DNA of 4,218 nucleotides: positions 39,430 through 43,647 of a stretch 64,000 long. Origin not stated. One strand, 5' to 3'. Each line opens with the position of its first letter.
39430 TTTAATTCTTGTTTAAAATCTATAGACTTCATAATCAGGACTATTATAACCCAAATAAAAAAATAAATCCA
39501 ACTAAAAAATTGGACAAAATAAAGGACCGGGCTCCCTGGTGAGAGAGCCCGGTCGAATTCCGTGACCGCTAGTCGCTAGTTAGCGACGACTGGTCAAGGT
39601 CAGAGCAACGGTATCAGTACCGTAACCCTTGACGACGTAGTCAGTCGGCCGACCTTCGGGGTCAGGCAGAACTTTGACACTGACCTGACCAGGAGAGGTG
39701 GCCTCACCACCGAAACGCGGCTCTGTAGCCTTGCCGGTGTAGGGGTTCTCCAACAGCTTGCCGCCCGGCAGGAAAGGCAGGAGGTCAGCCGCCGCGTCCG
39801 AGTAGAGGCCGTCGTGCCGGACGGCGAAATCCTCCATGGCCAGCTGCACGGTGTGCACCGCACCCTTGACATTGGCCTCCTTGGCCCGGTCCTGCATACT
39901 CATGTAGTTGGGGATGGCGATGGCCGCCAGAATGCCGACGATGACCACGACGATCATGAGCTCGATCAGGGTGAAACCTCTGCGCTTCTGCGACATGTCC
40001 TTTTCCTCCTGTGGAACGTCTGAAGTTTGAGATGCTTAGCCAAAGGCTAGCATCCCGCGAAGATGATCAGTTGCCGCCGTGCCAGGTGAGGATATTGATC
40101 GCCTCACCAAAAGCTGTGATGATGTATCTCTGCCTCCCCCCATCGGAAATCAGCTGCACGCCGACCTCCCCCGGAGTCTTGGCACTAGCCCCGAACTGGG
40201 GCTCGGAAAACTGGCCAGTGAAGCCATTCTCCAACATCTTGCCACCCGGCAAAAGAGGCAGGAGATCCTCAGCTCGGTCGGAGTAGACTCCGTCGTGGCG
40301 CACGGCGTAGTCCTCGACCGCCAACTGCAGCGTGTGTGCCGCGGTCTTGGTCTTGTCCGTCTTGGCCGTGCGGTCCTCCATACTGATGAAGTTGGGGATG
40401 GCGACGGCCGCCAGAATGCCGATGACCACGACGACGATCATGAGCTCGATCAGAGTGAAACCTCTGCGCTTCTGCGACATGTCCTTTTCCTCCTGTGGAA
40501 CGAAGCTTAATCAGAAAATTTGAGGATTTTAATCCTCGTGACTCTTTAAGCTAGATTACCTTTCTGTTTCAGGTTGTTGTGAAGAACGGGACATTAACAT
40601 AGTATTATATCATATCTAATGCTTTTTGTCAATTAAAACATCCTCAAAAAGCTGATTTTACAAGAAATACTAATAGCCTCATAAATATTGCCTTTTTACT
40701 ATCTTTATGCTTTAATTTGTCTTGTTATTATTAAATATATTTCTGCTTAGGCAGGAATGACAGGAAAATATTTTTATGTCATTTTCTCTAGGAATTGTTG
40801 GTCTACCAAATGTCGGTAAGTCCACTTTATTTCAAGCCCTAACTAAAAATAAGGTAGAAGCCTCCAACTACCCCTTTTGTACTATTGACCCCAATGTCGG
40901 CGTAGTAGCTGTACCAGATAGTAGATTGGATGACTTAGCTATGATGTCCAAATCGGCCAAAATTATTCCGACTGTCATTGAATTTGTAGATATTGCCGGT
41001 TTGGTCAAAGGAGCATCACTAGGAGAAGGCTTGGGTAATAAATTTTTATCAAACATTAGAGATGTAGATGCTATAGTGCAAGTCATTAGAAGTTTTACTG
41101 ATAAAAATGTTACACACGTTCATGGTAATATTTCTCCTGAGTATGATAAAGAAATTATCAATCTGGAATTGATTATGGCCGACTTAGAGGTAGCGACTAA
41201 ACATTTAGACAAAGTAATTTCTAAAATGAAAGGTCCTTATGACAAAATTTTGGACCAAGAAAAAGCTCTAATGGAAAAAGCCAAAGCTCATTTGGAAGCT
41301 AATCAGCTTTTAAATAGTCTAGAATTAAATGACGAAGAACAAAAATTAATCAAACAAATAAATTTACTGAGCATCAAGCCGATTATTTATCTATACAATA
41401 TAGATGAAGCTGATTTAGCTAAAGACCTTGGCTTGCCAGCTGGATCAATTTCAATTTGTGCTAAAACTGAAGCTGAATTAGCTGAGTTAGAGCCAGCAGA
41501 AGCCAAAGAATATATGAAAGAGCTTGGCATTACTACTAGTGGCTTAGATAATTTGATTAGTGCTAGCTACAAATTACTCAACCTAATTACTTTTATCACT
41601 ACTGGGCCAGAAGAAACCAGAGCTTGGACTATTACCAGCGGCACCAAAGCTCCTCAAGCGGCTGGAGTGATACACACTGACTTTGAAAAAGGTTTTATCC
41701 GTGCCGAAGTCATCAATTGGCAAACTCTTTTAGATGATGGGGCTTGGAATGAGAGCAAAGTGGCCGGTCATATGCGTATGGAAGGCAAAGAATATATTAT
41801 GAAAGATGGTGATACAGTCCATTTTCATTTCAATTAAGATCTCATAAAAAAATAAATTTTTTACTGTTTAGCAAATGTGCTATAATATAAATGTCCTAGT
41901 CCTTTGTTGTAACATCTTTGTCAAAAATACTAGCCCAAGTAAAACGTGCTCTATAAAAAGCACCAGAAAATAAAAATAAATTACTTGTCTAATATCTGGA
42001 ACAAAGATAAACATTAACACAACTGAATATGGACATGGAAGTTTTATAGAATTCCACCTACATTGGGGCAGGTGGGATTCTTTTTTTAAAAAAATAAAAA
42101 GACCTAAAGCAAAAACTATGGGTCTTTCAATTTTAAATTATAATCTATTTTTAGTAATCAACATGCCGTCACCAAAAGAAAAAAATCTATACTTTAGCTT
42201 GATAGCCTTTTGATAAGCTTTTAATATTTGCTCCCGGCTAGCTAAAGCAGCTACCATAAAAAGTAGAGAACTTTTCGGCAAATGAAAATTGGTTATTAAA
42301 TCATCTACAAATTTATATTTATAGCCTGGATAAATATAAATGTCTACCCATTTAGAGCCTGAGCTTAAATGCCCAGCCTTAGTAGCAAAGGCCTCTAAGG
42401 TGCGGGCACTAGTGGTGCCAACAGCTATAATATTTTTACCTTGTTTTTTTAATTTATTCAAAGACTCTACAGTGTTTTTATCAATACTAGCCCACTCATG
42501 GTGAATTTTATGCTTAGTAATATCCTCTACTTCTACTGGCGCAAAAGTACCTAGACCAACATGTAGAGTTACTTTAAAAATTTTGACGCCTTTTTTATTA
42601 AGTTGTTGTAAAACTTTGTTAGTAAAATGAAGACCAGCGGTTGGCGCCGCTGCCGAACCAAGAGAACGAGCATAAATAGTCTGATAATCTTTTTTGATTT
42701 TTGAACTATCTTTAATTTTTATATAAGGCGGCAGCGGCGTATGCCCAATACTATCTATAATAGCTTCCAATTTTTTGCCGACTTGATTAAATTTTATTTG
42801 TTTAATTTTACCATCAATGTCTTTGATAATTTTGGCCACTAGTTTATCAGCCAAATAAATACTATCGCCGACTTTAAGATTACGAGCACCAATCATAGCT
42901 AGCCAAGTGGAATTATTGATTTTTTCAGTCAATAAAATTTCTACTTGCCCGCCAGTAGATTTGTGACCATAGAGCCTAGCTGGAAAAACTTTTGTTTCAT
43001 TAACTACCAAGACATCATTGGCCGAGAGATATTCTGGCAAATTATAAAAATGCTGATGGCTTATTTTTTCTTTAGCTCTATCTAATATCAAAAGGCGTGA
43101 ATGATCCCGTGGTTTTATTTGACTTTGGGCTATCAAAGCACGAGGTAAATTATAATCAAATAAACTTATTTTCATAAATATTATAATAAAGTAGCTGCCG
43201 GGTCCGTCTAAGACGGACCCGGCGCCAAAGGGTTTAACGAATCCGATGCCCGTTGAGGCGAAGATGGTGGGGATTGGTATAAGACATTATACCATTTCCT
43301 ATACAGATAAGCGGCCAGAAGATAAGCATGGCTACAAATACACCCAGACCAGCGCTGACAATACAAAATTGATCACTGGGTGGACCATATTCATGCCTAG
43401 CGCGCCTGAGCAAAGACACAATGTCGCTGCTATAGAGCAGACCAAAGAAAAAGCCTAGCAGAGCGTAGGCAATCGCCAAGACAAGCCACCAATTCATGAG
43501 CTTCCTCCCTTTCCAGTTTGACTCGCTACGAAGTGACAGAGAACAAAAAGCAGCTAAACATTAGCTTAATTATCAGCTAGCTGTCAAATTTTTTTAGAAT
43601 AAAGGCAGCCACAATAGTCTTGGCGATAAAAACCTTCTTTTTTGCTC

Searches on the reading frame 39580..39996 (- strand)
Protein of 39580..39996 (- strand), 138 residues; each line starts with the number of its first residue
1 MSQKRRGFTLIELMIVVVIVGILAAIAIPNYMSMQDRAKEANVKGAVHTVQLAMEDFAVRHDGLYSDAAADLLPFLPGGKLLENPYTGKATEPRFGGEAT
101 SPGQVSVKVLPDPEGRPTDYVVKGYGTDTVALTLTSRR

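Call 11: search_protein_families(library=pfam, proteins=[window:39580-39996:-], max_evalue=1)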
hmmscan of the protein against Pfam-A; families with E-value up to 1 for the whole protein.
window:39580-39996:- (138 aa): 1 family
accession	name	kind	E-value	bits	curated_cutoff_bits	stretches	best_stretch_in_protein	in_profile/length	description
PF07963.17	N_methyl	-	2.4e-10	40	21.2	1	4-28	3-27/27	Prokaryotic N-terminal methylation motif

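Call 12: search_protein_families(library=phrogs, proteins=[window:39580-39996:-], max_evalue=1)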
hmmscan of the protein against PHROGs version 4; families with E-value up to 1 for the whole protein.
window:39580-39996:- (138 aa): 9 families
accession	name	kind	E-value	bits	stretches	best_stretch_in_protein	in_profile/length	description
phrog_27437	-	unknown function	2.9e-13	51.2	1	3-47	5-49/140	-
phrog_11596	-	unknown function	3e-13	51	1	1-47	1-47/187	-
phrog_3433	-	moron, auxiliary metabolic gene and host takeover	8.1e-13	49.6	1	3-44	17-58/127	pilin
phrog_11263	-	unknown function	2e-10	41.3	1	6-33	2-29/72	-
phrog_13280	-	unknown function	1.2e-07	32.5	1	4-31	2-29/67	-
phrog_10597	-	unknown function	5.4e-07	30.4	1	3-31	2-30/59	-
phrog_37505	-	unknown function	0.019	16.4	1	11-45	18-52/109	-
phrog_14224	-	unknown function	0.24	12.6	1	14-56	54-96/125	-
phrog_2401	-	other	0.28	12.2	1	1-33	6-38/63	periplasmic protein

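Call 72: find_homologous_proteins(query=window:39580-39996:-, max_evalue=0.00001)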
Query window:39580-39996:- (138 aa): 5326 proteins with E <= 0.00001 among 8000 candidates; the best 120 are listed.
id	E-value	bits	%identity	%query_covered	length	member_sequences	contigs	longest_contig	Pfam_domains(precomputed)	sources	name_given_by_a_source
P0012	4.6e-75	268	100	91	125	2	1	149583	-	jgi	-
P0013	3.5e-50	187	67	96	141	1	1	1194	PF07963.18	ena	-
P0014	2.4e-49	185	66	96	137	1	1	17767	PF07963.18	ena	-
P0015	9.8e-49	183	66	96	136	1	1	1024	PF07963.18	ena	-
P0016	1.8e-48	182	65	98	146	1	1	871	PF07963.18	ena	-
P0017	4.1e-48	181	65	96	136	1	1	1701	PF07963.18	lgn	-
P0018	4.2e-48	181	64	96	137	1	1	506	PF07963.18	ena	-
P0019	5.7e-48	180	65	98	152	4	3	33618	PF07963.18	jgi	jgi:prepilin-type N-terminal cleavage/methylation domain-containing protein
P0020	6.2e-48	180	64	98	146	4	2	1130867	PF07963.18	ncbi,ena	-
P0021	7.6e-48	180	65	96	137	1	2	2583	PF07963.18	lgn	-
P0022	1.6e-47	179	66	96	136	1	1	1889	PF07963.18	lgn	-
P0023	2.2e-47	178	65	96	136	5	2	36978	PF07963.18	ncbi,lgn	-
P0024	2.7e-47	178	64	96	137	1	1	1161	PF07963.18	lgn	-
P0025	3.0e-47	178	64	96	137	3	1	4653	PF07963.18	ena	-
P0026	6.1e-47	177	63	98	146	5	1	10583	PF07963.18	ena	-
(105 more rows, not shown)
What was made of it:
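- Another island in the window, the pilin genes at 39.5-40.5 kb, does look like this kind of import (call 72).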

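Call 73: find_encoding_contigs(protein=P0012, flank=3000, max_places=3)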
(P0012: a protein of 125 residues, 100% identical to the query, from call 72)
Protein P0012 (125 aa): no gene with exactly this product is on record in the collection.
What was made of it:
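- Tried and rejected: Looking up the window's own contig through the identical pilin fragment P0012 failed (call 73).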

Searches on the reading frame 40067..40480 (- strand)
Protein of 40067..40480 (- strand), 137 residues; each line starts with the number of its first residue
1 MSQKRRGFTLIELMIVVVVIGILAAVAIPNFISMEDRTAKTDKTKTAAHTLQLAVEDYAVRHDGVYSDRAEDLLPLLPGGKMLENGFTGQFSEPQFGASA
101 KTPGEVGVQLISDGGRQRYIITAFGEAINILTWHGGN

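Call 11: search_protein_families(library=pfam, proteins=[window:40067-40480:-], max_evalue=1)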
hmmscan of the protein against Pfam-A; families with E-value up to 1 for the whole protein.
window:40067-40480:- (137 aa): 1 family
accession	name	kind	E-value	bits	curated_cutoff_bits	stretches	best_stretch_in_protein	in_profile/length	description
PF07963.17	N_methyl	-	8e-10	38.3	21.2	1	4-28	3-27/27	Prokaryotic N-terminal methylation motif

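Call 12: search_protein_families(library=phrogs, proteins=[window:40067-40480:-], max_evalue=1)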
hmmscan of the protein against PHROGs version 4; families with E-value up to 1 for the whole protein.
window:40067-40480:- (137 aa): 8 families
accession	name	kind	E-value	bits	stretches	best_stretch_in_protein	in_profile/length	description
phrog_11596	-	unknown function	1.5e-12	48.7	1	1-53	1-53/187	-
phrog_27437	-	unknown function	4.3e-11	44.2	1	3-42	5-41/140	-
phrog_11263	-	unknown function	1.9e-10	41.4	1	6-35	2-31/72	-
phrog_3433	-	moron, auxiliary metabolic gene and host takeover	4.1e-10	40.9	1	3-45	17-59/127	pilin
phrog_13280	-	unknown function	1.3e-08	35.6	1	4-45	2-43/67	-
phrog_10597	-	unknown function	6.4e-06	27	1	3-28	2-27/59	-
phrog_3189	-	unknown function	0.033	15.4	1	2-54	2-52/73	-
phrog_4189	-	unknown function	0.43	12.1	1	12-50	6-46/71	-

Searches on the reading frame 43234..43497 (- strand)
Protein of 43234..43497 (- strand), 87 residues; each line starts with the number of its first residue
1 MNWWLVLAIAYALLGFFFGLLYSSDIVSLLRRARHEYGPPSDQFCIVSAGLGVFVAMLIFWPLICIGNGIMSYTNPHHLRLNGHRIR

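Call 11: search_protein_families(library=pfam, proteins=[window:43234-43497:-], max_evalue=1)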
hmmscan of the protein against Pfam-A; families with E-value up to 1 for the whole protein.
window:43234-43497:- (87 aa): 1 family
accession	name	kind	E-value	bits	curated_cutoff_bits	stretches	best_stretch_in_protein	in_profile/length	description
PF17019.10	DUF5096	-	0.028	14.7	27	1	23-49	3-29/192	Domain of unknown function (DUF5096)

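Call 12: search_protein_families(library=phrogs, proteins=[window:43234-43497:-], max_evalue=1)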
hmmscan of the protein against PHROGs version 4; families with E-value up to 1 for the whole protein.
window:43234-43497:- (87 aa): 2 families
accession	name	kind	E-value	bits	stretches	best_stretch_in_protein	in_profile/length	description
phrog_6756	-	unknown function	0.0027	18.7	1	51-70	32-51/56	-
phrog_1374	-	unknown function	0.31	11.9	1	1-23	37-59/89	-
